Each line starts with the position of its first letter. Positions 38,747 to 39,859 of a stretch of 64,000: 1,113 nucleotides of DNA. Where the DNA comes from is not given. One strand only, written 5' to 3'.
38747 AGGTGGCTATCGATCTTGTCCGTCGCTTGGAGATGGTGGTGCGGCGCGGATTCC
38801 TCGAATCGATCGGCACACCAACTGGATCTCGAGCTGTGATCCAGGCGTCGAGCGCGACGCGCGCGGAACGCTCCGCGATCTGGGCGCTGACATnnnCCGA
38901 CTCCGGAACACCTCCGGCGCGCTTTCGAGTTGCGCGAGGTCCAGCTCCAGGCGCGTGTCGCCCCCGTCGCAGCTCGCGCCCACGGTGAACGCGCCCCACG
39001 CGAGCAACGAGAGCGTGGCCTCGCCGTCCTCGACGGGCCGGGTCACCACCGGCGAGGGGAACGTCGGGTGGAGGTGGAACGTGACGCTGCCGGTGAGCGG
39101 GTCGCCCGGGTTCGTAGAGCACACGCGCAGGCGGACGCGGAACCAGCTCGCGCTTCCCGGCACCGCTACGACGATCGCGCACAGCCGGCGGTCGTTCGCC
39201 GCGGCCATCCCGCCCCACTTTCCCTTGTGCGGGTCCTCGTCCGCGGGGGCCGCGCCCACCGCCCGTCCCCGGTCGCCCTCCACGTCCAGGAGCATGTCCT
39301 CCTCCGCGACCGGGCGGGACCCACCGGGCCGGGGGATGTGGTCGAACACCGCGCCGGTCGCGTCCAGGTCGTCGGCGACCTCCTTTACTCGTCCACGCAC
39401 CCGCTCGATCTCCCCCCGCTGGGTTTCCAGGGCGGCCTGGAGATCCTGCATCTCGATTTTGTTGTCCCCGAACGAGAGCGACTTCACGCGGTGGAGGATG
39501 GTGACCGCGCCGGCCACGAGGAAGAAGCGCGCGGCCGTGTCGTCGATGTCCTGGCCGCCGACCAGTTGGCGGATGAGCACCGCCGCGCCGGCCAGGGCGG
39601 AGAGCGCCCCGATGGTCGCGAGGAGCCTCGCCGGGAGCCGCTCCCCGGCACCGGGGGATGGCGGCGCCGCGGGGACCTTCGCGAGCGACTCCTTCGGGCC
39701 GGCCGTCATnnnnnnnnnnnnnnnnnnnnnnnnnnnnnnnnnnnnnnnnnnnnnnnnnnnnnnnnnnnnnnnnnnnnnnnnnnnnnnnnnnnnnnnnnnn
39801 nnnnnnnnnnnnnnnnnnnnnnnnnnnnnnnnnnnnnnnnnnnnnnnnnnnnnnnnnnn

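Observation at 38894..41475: alpha/beta-hydrolase fused to a caspase-like (C14) peptidase, coupled to a membrane coiled-coil protein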

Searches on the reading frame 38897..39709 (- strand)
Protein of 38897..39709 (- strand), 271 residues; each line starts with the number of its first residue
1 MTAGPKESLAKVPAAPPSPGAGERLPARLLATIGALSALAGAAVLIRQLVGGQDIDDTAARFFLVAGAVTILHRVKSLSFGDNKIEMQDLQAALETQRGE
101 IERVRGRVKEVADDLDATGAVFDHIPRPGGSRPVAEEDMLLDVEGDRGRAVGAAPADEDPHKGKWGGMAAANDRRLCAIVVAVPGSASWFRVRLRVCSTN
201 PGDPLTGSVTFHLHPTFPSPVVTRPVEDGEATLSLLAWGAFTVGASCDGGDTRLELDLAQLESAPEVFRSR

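Call 5: search_protein_families(library=pfam, proteins=[window:38897-39709:-], max_evalue=0.01)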
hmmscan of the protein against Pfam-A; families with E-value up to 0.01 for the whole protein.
window:38897-39709:- (271 aa): 1 family
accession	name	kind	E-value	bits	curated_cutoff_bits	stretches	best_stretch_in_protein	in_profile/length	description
PF20305.4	pYEATS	-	1e-17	64.2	26.9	1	190-259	1-73/73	prokaryotic YEATS domain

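Call 6: search_protein_families(library=padloc, proteins=[window:38897-39709:-], max_evalue=0.01)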
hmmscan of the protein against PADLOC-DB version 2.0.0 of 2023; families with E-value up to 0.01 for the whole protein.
window:38897-39709:- (271 aa): 0 families

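Call 7: search_protein_families(library=ncbifam, proteins=[window:38897-39709:-], max_evalue=0.1)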
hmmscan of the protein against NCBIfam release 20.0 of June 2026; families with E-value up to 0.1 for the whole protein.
window:38897-39709:- (271 aa): 0 families

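Call 16: find_homologous_proteins(query=window:38897-39709:-)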
Query window:38897-39709:- (271 aa): 44 proteins with E <= 0.001 among 8000 candidates.
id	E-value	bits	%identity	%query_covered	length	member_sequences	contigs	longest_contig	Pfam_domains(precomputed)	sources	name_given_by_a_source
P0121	3.0e-173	593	100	100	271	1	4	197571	PF20305.5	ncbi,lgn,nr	ncbi:hypothetical protein HY631_04425 [Candidatus Uhrbacteria bacterium]|nr:hypothetical protein [Ca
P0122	4.1e-33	133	37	94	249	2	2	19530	PF20305.5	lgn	-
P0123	3.4e-32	130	40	79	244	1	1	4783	PF20305.5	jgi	jgi:hypothetical protein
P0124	1.8e-31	128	37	87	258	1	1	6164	PF20305.5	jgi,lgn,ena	-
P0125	5.1e-31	126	36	80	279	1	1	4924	PF20305.5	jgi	jgi:hypothetical protein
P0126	6.9e-31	126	43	90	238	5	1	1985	PF20305.5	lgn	-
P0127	1.3e-30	125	40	91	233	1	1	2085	PF20305.5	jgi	jgi:hypothetical protein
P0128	1.8e-30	124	36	89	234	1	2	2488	PF20305.5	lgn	-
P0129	5.8e-30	123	36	80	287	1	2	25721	PF20305.5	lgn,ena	-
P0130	7.0e-30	123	54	45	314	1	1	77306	PF20305.5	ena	-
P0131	4.8e-29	120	58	42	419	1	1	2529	PF20305.5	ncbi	ncbi:MAG: pYEATS domain-containing protein [Gemmatimonadaceae bacterium]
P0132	7.3e-29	119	43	65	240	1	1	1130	PF20305.5,PF13676.12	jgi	-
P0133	1.9e-28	118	37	80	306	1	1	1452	PF20305.5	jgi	-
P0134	2.6e-28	117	57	43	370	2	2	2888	PF20305.5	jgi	jgi:pYEATS domain-containing protein involved in immunity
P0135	2.7e-27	114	53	44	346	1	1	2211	PF20305.5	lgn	-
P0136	9.4e-27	112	37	88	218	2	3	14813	PF20305.5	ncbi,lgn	-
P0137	1.0e-26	112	41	80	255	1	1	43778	PF20305.5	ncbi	-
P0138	1.6e-26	112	46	62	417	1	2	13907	PF20305.5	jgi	jgi:hypothetical protein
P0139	2.3e-26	111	37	85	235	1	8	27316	PF20305.5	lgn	-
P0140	6.6e-26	109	55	42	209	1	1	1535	PF20305.5,PF13676.12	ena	-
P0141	1.0e-25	109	51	42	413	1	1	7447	PF20305.5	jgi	jgi:hypothetical protein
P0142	1.8e-25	108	39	72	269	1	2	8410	PF20305.5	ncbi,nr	ncbi:MAG: hypothetical protein M3033_17760 [Acidobacteriota bacterium]|nr:hypothetical protein [Acid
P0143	2.4e-25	108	43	65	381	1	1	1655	PF20305.5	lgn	-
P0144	3.0e-25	107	36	73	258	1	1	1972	PF20305.5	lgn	-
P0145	1.3e-24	105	56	43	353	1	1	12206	PF20305.5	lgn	-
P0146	3.7e-23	100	52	42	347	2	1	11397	PF20305.5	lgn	-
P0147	1.3e-22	99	52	41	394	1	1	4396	PF20305.5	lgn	-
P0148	5.6e-22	97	32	85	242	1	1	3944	PF20305.5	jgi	jgi:hypothetical protein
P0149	8.1e-20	90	51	44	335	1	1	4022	PF20305.5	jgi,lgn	-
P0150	7.3e-18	83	47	42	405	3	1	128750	PF20305.5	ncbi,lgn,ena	-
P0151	1.0e-17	83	34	79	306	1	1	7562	PF20305.5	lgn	-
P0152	1.4e-17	82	45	43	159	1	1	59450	PF20305.5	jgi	jgi:hypothetical protein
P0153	1.5e-17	82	45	44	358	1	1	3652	PF20305.5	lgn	-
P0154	2.5e-17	81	46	42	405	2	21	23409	PF20305.5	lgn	-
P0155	2.8e-17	81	34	89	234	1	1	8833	PF20305.5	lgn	-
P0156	3.6e-17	81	50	44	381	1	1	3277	PF20305.5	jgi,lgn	jgi:hypothetical protein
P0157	2.1e-16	78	47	44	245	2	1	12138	PF13289.13,PF20305.5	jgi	jgi:hypothetical protein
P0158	7.7e-15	73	44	42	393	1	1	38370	PF20305.5,PF08867.17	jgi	jgi:hypothetical protein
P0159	1.4e-14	72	43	42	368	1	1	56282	PF20305.5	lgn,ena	-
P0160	1.3e-13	69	43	42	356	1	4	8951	PF20305.5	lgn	-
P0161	1.8e-12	65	45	42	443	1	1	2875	PF13289.13,PF20305.5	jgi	jgi:hypothetical protein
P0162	1.7e-11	62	43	41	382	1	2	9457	PF20305.5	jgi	jgi:hypothetical protein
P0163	4.1e-11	61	44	42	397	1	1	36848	PF20305.5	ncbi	-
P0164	5.9e-9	54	37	42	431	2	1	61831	PF13289.13,PF20305.5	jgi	-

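Call 17: find_encoding_contigs(protein=P0122, flank=5000, max_places=2)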
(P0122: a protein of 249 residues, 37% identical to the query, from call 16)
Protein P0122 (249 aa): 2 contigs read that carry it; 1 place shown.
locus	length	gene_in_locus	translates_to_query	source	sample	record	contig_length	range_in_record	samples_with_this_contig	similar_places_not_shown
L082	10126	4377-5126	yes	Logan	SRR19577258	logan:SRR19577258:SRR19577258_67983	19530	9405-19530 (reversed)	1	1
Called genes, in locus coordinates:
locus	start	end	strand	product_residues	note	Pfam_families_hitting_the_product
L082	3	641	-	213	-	?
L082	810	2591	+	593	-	-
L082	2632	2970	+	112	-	-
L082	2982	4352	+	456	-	-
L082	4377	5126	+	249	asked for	PF20305:pYEATS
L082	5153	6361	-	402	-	-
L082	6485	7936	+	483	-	-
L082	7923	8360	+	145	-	-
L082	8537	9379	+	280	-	-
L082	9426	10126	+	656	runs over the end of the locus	PF13365:Trypsin_2, PF01223:Endonuclease_NS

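Call 18: find_encoding_contigs(protein=P0129, flank=5000, max_places=2)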
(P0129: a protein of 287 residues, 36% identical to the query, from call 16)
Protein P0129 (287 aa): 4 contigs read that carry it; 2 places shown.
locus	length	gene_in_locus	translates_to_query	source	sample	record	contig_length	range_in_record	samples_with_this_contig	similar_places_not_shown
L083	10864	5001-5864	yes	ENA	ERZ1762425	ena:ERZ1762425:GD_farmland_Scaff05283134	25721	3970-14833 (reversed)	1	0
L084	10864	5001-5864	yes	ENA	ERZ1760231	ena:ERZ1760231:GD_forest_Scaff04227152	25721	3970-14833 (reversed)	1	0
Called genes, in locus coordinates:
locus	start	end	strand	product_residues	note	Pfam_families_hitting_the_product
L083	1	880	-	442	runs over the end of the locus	-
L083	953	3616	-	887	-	PF00069:Pkinase, PF07714:PK_Tyr_Ser-Thr, PF03109:ABC1 (weak), PF14531:Kinase-like (faint), PF13424:TPR_12 (faint)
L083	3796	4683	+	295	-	PF01510:Amidase_2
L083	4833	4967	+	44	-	-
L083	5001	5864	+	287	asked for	PF20305:pYEATS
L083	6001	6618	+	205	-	-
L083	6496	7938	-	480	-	PF00149:Metallophos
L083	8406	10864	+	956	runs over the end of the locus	PF12770:CHAT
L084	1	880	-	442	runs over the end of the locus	-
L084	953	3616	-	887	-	PF00069:Pkinase, PF07714:PK_Tyr_Ser-Thr, PF03109:ABC1 (weak), PF14531:Kinase-like (faint), PF13424:TPR_12 (faint)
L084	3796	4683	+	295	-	PF01510:Amidase_2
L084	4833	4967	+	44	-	-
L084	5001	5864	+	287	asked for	PF20305:pYEATS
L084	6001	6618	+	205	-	-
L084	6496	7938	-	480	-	PF00149:Metallophos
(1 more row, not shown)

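Call 19: find_encoding_contigs(protein=P0137, flank=5000, max_places=2)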
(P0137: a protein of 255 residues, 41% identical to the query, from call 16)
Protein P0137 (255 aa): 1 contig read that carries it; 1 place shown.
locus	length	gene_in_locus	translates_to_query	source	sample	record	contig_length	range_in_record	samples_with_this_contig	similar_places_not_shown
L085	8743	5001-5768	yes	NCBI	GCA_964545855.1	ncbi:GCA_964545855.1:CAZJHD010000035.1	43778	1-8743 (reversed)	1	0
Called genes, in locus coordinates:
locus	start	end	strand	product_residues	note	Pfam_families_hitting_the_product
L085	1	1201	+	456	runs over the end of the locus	-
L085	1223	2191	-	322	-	PF13391:HNH_2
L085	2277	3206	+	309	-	PF13391:HNH_2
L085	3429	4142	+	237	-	PF00775:Dioxygenase_C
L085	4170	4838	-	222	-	PF01545:Cation_efflux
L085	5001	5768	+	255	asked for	PF20305:pYEATS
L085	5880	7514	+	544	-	PF14312:FG-GAP_2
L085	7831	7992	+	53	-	-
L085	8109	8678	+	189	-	PF00069:Pkinase, PF07714:PK_Tyr_Ser-Thr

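Call 20: find_encoding_contigs(protein=P0139, flank=5000, max_places=2)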
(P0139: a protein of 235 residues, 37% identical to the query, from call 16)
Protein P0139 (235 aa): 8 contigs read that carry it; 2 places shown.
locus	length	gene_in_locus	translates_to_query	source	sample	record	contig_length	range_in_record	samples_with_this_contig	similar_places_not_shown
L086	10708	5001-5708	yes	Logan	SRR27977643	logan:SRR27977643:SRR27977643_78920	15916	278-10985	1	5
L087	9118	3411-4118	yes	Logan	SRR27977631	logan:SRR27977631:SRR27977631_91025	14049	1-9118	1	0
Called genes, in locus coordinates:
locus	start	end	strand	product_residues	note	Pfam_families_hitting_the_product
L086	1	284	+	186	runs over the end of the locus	?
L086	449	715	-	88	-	-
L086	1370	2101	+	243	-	-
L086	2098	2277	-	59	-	PF01381:HTH_3, PF12844:HTH_19 (weak), PF13560:HTH_31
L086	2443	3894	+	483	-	-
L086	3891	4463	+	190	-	-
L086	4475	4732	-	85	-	PF13560:HTH_31, PF01381:HTH_3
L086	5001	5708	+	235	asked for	PF20305:pYEATS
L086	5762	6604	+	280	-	-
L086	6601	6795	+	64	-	-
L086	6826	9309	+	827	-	PF03167:UDG (weak), PF07969:Amidohydro_3 (faint), PF01979:Amidohydro_1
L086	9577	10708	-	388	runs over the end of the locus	PF04198:Sugar-bind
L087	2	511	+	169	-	?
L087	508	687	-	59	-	PF01381:HTH_3, PF12844:HTH_19 (weak), PF13560:HTH_31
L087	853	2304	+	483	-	-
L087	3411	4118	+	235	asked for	PF20305:pYEATS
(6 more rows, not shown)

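Call 58: search_protein_families(library=pfam, proteins=[L082:810-2588:+, L082:2632-2967:+, L082:2982-4349:+, L082:5156-6361:-, L082:6485-7933:+, L083:6001-6615:+, L086:5762-6601:+, L086:2443-3891:+, L086:3891-4460:+, L086:1370-2098:+], max_evalue=0.01)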
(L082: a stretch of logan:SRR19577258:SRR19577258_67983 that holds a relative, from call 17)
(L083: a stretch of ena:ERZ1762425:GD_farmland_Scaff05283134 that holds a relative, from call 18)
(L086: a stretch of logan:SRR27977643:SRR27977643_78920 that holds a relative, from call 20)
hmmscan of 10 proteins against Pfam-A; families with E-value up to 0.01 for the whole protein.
L082:810-2588:+ (593 aa): 0 families

L082:2632-2967:+ (112 aa): 0 families

L082:2982-4349:+ (456 aa): 1 family
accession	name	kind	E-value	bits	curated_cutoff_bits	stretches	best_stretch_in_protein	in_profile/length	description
PF09134.16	Invasin_D3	-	0.00013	22.9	33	0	49-146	10-97/98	Invasin, domain 3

L082:5156-6361:- (402 aa): 0 families

L082:6485-7933:+ (483 aa): 0 families

L083:6001-6615:+ (205 aa): 1 family
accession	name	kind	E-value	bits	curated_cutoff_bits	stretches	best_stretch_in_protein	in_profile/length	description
PF00082.27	Peptidase_S8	-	5.1e-05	23.2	21.8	0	7-52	102-154/288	Subtilase family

L086:5762-6601:+ (280 aa): 0 families

L086:2443-3891:+ (483 aa): 1 family
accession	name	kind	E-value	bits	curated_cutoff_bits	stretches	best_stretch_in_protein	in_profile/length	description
PF02310.24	B12-binding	-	0.0011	19.3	32.1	1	68-141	41-114/121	B12 binding domain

L086:3891-4460:+ (190 aa): 0 families

L086:1370-2098:+ (243 aa): 0 families

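Call 59: find_encoding_contigs(protein=P0136, flank=4000, max_places=2)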
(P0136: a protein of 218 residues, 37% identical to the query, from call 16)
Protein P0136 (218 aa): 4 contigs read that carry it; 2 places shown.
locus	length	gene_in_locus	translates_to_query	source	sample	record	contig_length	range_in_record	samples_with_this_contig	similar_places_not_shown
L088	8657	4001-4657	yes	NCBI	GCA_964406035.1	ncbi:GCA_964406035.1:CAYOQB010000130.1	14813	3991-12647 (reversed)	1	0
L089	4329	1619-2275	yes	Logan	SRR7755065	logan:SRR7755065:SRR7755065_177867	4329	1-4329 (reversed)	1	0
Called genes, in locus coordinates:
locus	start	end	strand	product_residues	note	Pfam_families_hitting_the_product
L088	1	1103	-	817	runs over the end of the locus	PF12704:MacB_PCD, PF02687:FtsX, PF12704:MacB_PCD, PF02687:FtsX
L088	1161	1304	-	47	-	-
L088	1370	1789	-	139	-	PF05037:DUF669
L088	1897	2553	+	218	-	-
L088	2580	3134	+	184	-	-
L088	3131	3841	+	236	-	PF08713:DNA_alkylation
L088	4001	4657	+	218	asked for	PF20305:pYEATS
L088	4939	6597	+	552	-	PF00089:Trypsin, PF13365:Trypsin_2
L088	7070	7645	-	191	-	PF03544:TonB_C (weak)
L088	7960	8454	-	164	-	PF01288:HPPK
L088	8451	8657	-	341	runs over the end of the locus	PF05673:DUF815 (faint), PF05496:RuvB_N, PF20720:nSTAND3 (faint), PF13191:AAA_16 (faint), PF00004:AAA, PF07728:AAA_5 (faint), PF17864:AAA_lid_4, PF05491:WHD_RuvB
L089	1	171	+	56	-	?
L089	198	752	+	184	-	-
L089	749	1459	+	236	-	PF08713:DNA_alkylation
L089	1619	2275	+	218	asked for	PF20305:pYEATS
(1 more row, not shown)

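Call 60: find_encoding_contigs(protein=P0142, flank=4000, max_places=2)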
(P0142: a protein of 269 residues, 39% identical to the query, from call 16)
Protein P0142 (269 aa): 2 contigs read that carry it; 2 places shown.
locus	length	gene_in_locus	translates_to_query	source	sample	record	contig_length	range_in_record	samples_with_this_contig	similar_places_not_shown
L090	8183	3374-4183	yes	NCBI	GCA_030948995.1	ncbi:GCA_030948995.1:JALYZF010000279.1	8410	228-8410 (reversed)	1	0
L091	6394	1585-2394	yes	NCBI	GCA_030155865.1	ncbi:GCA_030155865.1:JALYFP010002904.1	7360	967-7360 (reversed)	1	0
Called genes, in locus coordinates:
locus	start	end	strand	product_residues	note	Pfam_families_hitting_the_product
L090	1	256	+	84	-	?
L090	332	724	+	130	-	-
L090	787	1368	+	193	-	PF02525:Flavodoxin_2 (weak), PF03358:FMN_red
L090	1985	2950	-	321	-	PF13495:Phage_int_SAM_4, PF02899:Phage_int_SAM_1 (faint), PF00589:Phage_integrase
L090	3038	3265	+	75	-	-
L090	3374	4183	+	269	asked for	PF20305:pYEATS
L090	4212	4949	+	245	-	PF07087:DUF1353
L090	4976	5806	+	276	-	-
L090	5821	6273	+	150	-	PF13419:HAD_2, PF13344:Hydrolase_6 (weak), PF00702:Hydrolase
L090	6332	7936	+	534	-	-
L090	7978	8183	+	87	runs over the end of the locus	-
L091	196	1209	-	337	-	PF13495:Phage_int_SAM_4, PF00589:Phage_integrase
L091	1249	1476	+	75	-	-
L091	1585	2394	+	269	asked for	PF20305:pYEATS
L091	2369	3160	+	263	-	PF07087:DUF1353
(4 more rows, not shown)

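Call 61: find_related_loci(query=A4, collection=metagenome_contigs, flank=5000)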
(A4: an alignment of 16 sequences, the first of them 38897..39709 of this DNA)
Query A4 (271 aa) in metagenome_contigs; peptide patterns used: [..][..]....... (x = any residue, [..] = any of these).
184 stretches matched a pattern; 165 encode a relative of the query (tblastn E <= 1e-3); the best 80 are kept; 80 distinct loci.
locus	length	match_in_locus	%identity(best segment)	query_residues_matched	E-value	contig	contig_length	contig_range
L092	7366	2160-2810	40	55-271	7e-40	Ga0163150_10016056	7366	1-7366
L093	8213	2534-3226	39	29-271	6e-38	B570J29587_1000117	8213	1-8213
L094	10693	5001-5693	39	29-271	7e-38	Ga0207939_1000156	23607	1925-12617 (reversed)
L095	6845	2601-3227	38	38-258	1e-36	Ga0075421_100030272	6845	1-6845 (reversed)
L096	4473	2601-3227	38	38-258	1e-36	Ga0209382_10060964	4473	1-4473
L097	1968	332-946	36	53-269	2e-36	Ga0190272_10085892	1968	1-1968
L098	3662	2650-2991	55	158-271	1e-35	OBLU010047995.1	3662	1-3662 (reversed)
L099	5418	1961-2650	37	35-270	8e-35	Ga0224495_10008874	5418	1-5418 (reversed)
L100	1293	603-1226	37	55-271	1e-34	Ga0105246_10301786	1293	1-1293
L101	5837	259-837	41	62-271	9e-34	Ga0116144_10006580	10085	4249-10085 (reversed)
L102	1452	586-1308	37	55-271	3e-34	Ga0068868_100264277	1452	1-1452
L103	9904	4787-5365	41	62-271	2e-33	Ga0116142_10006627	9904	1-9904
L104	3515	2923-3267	56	155-271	5e-33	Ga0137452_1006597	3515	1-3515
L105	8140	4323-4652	54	158-270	9e-33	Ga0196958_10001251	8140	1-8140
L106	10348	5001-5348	53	157-271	1e-32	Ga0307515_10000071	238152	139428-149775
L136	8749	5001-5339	47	158-271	9e-28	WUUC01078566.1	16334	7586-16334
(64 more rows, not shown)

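Call 66: search_protein_families(library=pfam, alignment_id=A6, max_evalue=0.0001)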
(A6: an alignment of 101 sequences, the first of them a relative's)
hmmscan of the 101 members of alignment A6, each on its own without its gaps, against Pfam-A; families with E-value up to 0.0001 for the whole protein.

A. member 1, L082:2982-4349:+ (456 aa): 0 families

B. families by the number of members that match (of 101 scanned): 71 families (the first 25 are shown)
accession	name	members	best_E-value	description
PF00589.27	Phage_integrase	3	1.6e-35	Phage integrase family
PF13365.12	Trypsin_2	3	8.1e-28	Trypsin-like peptidase domain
PF07087.16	DUF1353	3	5e-22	Protein of unknown function (DUF1353)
PF02899.23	Phage_int_SAM_1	3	1.9e-20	Phage integrase, N-terminal SAM-like domain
PF00069.31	Pkinase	2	3.4e-47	Protein kinase domain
PF07714.23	PK_Tyr_Ser-Thr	2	1.3e-33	Protein tyrosine and serine/threonine kinase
PF07690.21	MFS_1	2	6.4e-26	Major Facilitator Superfamily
PF07719.23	TPR_2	2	9e-23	Tetratricopeptide repeat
PF14559.12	TPR_19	2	4.5e-22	Tetratricopeptide repeat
PF14566.11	PTPlike_phytase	2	8.3e-20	Inositol hexakisphosphate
PF00515.34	TPR_1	2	2.1e-19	Tetratricopeptide repeat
PF13432.12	TPR_16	2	7.5e-19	Tetratricopeptide repeat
PF13428.12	TPR_14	2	1.5e-16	Tetratricopeptide repeat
PF13495.12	Phage_int_SAM_4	2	1.8e-16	Phage integrase, N-terminal SAM-like domain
PF13414.12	TPR_11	2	7.9e-16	TPR repeat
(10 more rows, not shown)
